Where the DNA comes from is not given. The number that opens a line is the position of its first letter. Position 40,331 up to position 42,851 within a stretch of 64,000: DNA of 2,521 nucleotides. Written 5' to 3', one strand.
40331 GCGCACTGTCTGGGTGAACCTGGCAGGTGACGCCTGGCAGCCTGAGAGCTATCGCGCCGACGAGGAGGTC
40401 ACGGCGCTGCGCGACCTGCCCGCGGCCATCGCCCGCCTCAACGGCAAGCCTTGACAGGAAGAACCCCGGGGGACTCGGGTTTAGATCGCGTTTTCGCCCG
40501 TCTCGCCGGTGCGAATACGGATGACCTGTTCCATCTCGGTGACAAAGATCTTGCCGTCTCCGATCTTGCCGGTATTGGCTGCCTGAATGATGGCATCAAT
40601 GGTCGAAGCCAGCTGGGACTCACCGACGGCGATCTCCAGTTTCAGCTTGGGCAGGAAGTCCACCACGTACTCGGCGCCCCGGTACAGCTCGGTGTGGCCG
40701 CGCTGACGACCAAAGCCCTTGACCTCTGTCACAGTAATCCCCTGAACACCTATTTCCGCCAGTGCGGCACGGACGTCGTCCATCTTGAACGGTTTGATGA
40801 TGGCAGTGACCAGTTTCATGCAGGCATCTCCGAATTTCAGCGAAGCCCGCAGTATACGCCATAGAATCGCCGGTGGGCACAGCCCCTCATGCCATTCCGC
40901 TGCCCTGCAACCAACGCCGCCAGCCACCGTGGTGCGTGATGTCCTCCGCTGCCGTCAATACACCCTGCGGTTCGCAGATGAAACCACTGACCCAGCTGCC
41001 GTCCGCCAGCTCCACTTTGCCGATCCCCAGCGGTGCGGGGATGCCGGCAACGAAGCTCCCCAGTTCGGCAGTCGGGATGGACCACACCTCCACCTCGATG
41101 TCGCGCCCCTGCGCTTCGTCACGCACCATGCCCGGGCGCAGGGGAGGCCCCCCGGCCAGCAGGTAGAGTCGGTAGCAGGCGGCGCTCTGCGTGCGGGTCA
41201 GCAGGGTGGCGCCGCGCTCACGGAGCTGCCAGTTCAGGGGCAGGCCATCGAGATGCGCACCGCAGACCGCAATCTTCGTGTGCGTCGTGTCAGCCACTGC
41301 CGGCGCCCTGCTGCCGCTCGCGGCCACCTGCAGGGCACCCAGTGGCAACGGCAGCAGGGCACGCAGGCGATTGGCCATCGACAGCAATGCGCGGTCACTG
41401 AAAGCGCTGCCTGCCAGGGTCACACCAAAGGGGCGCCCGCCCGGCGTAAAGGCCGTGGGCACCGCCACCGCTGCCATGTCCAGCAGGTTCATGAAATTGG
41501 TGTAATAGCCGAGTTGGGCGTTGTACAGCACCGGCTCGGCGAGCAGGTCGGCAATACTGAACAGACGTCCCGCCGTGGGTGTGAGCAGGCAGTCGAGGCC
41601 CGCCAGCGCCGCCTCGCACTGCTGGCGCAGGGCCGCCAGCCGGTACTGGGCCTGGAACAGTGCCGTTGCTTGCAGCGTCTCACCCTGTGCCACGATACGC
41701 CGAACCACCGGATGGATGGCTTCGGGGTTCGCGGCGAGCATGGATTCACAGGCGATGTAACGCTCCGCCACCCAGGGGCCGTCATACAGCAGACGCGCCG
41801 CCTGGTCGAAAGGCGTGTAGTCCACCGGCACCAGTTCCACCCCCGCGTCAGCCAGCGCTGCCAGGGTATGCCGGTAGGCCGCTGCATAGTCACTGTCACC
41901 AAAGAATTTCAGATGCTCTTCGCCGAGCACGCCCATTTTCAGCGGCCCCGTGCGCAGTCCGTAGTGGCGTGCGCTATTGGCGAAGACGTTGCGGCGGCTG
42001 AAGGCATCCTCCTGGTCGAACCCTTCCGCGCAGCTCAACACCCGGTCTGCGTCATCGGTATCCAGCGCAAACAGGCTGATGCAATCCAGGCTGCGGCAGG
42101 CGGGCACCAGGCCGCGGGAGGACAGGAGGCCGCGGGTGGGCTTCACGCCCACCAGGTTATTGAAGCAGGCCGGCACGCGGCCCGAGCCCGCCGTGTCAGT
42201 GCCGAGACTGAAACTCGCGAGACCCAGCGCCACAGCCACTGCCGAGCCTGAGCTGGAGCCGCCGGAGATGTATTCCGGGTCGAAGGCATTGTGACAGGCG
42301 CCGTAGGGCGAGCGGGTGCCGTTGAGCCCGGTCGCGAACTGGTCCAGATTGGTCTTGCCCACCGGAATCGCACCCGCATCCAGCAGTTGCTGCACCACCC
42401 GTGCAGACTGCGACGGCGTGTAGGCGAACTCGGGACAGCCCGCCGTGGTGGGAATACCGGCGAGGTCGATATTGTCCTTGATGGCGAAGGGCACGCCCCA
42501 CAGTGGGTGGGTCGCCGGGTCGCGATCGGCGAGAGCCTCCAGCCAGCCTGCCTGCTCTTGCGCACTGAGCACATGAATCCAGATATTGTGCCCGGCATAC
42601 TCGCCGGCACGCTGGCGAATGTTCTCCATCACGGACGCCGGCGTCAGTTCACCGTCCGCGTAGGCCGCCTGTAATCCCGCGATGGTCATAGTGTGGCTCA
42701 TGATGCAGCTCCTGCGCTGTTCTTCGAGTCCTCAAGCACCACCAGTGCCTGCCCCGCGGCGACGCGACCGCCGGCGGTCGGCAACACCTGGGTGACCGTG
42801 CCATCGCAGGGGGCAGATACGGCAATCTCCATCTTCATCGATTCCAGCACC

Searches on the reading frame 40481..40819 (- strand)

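Call 9: search_protein_families(library=ncbifam, proteins=[window:40481-40819:-])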
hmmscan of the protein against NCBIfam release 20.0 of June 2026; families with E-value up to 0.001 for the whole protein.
window:40481-40819:- (112 aa): 2 families
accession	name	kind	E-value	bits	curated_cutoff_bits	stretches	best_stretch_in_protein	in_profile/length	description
NF007946.0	PRK10665.1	equivalog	7.1e-53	178.1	181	1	1-111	1-111/112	P-II family nitrogen regulator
NF008111.0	PRK10858.1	equivalog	3.2e-51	172.4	202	1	1-112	1-112/112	nitrogen regulatory protein P-II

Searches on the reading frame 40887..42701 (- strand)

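Call 9: search_protein_families(library=ncbifam, proteins=[window:40887-42701:-])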
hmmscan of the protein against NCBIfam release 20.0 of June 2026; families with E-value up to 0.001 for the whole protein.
window:40887-42701:- (604 aa): 26 families (the best 25 are shown)
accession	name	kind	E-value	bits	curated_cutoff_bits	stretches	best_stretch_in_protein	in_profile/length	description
NF006043.0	PRK08186.1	subfamily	3.3e-253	841.5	487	1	3-599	5-595/600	allophanate hydrolase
TIGR02713.1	allophanate_hyd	equivalog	2.1e-235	782.5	511.05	1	39-599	2-563/563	allophanate hydrolase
TIGR00132.1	gatA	equivalog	1.7e-62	211.7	481.1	2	19-301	10-292/466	Asp-tRNA(Asn)/Glu-tRNA(Gln) amidotransferase subunit GatA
NF005688.0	PRK07488.1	equivalog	1.1e-58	199.3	532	1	3-451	9-467/474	indoleacetamide hydrolase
NF006631.0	PRK09201.1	equivalog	2.1e-57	194.9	461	1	3-447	5-452/466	AtzE family amidohydrolase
NF005460.0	PRK07056.1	subfamily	2.4e-55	188.3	447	1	4-450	7-453/457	amidase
TIGR02715.1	amido_AtzE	subfamily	1.1e-51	176.2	425.75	1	48-447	46-445/452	AtzE family amidohydrolase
NF004766.0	PRK06102.1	equivalog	1.6e-50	172.5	559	1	3-445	6-446/455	amidase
NF006169.0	PRK08310.1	equivalog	3.7e-49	168.2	391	1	62-447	21-391/395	amidase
NF004717.0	PRK06061.1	equivalog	5.3e-45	154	498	1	6-448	18-465/483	amidase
NF005450.0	PRK07042.1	equivalog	1.8e-44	152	458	1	3-445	5-447/464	amidase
NF004815.0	PRK06169.1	equivalog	5.7e-42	143.8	506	1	4-452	9-461/471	amidase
NF004622.0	PRK05962.1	equivalog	8.2e-42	143.5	463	1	63-450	49-428/431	amidase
NF005300.0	PRK06828.1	subfamily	1.2e-39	136.1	494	1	3-443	11-475/491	amidase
NF005565.0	PRK07235.1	subfamily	5.4e-39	134.2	545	1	63-294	84-317/506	amidase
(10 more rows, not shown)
